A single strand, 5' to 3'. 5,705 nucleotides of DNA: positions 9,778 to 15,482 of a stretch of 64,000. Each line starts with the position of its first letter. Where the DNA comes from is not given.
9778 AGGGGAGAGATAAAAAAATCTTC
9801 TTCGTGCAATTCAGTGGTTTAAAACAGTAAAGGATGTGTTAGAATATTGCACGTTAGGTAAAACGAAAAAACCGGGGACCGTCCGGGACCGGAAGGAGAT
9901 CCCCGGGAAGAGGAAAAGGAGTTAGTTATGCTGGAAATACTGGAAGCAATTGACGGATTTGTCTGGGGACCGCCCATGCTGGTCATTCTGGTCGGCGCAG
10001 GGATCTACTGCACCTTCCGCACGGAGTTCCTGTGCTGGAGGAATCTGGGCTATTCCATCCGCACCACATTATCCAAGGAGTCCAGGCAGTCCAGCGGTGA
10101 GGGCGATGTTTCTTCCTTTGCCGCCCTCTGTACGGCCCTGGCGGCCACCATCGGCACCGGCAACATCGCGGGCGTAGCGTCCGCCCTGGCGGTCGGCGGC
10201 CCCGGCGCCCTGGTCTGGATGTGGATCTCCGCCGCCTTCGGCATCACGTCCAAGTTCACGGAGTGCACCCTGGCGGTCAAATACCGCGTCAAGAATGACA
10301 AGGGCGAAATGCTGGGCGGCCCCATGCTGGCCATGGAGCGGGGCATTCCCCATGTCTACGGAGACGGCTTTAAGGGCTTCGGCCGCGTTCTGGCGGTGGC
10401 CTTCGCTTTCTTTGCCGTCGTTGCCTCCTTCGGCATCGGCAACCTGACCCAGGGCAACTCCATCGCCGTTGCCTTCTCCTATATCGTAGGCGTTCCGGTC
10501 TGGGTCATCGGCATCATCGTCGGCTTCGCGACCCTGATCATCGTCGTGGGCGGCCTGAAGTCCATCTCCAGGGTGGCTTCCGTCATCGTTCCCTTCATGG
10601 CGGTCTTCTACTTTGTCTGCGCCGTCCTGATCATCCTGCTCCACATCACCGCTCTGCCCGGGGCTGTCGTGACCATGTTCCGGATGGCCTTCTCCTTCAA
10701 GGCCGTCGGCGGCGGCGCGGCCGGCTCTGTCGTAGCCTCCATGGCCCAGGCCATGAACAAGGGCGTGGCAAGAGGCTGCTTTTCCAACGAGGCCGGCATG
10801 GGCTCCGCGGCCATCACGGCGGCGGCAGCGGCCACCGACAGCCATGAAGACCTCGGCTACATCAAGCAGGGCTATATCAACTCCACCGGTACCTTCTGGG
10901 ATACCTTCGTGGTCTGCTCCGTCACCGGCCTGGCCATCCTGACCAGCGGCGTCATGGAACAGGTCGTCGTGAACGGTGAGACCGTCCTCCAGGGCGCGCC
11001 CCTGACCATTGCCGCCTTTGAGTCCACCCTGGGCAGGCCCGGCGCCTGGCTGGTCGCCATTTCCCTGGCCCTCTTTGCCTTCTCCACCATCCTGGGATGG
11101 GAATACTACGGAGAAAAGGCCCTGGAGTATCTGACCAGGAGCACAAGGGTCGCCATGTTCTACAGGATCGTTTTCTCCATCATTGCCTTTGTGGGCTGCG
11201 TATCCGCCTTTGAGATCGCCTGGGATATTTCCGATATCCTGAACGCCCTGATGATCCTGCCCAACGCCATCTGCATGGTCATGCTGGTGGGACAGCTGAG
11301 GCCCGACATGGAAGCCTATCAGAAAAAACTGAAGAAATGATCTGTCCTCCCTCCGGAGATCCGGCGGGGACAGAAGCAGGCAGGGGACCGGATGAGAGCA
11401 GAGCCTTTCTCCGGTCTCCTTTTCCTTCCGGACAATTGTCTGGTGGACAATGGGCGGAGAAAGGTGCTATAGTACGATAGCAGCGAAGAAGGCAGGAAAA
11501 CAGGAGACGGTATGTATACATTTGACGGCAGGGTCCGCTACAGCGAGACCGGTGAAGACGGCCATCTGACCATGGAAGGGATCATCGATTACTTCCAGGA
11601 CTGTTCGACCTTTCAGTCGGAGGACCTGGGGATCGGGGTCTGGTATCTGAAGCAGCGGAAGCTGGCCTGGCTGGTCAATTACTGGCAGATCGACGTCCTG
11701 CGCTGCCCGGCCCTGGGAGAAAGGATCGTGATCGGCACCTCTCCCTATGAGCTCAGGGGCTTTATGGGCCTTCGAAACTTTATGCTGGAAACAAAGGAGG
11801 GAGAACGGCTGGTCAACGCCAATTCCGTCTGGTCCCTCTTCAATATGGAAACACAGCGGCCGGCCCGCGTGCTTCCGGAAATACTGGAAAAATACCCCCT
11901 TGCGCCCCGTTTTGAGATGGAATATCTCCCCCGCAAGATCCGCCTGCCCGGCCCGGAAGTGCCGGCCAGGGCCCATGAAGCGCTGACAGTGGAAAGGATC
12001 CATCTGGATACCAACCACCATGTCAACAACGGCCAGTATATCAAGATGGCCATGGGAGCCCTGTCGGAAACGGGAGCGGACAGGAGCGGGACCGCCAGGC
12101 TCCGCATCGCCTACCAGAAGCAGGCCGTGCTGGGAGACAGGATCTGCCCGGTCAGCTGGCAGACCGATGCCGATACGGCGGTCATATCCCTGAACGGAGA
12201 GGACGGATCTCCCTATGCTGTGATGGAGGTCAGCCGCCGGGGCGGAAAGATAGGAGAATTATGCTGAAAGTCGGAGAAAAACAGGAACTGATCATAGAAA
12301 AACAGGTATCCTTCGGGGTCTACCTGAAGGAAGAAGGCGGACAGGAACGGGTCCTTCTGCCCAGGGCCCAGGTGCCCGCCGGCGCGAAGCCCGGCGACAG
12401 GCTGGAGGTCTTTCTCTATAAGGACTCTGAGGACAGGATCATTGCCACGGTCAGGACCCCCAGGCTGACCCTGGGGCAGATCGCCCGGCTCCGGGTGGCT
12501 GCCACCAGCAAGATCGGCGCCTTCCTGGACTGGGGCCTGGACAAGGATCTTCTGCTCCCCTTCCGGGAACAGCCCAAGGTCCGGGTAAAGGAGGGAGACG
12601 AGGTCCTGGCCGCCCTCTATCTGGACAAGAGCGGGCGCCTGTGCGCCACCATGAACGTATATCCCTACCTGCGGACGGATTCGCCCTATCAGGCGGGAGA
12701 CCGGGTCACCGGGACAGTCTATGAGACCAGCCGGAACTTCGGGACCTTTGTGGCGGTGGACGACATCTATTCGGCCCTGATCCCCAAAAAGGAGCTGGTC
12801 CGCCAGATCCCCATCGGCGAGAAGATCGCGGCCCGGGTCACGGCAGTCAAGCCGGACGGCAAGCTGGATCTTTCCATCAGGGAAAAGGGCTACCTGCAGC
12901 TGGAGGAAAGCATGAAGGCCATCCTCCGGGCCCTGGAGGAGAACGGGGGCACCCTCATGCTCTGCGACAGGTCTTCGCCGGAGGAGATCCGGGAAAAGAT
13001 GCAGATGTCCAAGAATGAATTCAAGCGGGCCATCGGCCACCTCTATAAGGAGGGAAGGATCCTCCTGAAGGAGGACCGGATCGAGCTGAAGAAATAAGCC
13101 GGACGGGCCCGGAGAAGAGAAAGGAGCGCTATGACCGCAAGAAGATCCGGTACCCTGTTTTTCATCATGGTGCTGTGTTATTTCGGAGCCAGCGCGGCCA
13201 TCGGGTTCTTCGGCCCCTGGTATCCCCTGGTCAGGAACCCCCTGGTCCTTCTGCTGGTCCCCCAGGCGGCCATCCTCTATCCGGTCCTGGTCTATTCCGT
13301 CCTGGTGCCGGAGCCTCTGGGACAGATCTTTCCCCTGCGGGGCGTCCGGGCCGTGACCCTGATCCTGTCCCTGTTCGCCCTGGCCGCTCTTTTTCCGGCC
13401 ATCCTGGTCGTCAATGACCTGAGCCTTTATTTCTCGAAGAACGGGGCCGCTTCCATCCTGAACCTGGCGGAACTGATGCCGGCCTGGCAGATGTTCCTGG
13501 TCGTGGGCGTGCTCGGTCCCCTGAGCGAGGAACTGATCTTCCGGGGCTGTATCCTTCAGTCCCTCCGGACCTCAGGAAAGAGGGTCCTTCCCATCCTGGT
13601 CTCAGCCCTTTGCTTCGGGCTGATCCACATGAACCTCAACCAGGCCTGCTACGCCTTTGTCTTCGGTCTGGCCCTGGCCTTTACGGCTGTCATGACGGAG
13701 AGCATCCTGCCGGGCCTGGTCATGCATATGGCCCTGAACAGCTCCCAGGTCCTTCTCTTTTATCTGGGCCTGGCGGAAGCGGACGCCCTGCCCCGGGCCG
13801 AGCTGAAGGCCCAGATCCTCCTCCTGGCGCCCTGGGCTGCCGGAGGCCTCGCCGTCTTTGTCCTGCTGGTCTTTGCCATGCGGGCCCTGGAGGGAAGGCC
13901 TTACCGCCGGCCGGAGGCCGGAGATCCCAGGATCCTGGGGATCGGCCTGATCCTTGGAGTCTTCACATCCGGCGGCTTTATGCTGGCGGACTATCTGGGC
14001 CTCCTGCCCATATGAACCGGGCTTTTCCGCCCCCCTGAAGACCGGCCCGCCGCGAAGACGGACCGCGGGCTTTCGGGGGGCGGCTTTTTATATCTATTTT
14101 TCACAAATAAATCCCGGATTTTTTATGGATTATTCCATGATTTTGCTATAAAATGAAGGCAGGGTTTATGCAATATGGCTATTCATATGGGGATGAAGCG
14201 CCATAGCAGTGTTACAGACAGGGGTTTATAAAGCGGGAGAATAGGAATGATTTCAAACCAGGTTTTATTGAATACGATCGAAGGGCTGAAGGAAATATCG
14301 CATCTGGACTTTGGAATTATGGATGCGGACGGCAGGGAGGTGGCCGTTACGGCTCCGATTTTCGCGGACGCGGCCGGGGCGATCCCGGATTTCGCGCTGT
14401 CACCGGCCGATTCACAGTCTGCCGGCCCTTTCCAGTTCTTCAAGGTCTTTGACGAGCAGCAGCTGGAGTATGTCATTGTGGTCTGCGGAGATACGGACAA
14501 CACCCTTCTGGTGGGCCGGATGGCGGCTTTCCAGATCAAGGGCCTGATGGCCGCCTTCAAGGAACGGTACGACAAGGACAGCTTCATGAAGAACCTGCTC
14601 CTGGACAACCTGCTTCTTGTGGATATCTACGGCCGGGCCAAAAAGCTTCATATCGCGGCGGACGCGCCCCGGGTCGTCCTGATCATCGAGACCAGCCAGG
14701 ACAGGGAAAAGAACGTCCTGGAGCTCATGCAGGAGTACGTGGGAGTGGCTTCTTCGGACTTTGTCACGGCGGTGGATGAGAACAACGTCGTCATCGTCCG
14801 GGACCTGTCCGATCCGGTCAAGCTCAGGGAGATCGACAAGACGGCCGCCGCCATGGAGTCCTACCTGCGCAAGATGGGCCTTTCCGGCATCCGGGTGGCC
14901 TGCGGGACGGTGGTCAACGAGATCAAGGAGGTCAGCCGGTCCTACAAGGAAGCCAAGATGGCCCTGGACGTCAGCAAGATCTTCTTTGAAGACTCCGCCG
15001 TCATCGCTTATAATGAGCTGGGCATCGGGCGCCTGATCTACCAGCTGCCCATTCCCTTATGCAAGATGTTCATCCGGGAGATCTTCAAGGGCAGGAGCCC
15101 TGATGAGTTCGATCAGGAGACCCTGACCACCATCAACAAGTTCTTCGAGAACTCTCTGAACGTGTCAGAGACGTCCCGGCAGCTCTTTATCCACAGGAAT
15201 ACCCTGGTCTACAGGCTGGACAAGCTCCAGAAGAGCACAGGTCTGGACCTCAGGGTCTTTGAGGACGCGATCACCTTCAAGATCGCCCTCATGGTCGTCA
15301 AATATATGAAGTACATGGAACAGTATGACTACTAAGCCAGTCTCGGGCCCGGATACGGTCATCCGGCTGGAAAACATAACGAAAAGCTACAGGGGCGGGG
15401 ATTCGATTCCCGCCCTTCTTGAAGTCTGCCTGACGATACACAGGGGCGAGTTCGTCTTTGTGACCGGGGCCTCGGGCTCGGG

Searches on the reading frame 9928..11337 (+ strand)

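Call 24: search_protein_families(library=pfam, proteins=[window:9928-11337:+], max_evalue=0.00001)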
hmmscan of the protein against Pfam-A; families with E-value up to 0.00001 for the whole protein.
window:9928-11337:+ (470 aa): 1 family
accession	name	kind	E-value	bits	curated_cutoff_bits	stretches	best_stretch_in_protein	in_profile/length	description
PF01235.23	Na_Ala_symp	-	8.4e-123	411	24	1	53-470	5-385/392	Sodium:alanine symporter family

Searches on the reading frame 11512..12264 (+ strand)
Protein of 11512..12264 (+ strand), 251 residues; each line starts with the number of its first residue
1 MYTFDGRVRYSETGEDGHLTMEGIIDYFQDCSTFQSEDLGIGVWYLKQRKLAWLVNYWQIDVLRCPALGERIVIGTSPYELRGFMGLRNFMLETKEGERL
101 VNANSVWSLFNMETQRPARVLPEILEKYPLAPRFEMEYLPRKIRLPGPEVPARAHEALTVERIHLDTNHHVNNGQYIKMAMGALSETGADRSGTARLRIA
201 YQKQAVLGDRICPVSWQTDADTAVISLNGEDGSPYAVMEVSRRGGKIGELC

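Call 24: search_protein_families(library=pfam, proteins=[window:11512-12264:+], max_evalue=0.00001)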
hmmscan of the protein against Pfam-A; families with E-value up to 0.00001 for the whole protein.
window:11512-12264:+ (251 aa): 2 families
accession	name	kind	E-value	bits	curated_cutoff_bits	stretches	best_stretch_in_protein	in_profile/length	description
PF01643.23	Acyl-ACP_TE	-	3.3e-25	88.7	23.7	1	7-128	9-131/131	Acyl-ACP thioesterase N-terminal domain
PF20791.3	Acyl-ACP_TE_C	-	7.7e-08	32.9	21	1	155-212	9-66/101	Acyl-ACP thioesterase C-terminal domain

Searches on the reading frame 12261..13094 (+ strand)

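Call 25: search_protein_families(library=pfam, proteins=[window:12261-13094:+], max_evalue=0.00001)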
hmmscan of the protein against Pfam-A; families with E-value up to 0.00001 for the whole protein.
window:12261-13094:+ (278 aa): 5 families
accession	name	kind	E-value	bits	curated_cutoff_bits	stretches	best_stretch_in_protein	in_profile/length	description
PF13509.12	S1_2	-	2.9e-34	117.4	21.8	2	4-64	1-60/61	S1 domain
PF17783.7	CvfB_WH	-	3.5e-22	78.4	22.9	1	220-276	2-58/58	CvfB-like winged helix domain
PF00575.29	S1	-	2e-08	35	22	0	144-207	3-74/74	S1 RNA binding domain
PF21543.3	CvfB_2nd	-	2.7e-08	34.1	27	1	147-207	15-75/76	Virulence regulatory factor CvfB, second domain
PF21191.3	CvfB_1st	-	3e-06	27.4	27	0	81-129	9-61/62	CvfB first S1-like domain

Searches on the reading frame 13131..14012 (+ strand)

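Call 25: search_protein_families(library=pfam, proteins=[window:13131-14012:+], max_evalue=0.00001)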
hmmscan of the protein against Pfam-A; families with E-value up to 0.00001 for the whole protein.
window:13131-14012:+ (294 aa): 1 family
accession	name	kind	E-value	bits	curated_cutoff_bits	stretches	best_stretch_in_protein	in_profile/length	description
PF02517.21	Rce1-like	-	2e-20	73.3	22.4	1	119-204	5-92/93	Type II CAAX prenyl endopeptidase Rce1-like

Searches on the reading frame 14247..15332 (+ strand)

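Call 25: search_protein_families(library=pfam, proteins=[window:14247-15332:+], max_evalue=0.00001)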
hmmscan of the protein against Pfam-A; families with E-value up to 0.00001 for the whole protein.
window:14247-15332:+ (362 aa): 2 families
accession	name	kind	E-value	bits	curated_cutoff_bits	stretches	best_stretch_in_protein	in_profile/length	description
PF13556.12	HTH_30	-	2.3e-17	63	27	1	293-349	2-58/59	PucR C-terminal helix-turn-helix domain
PF17853.6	GGDEF_2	-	2.5e-17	63.6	24.5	1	126-242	7-116/116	GGDEF-like domain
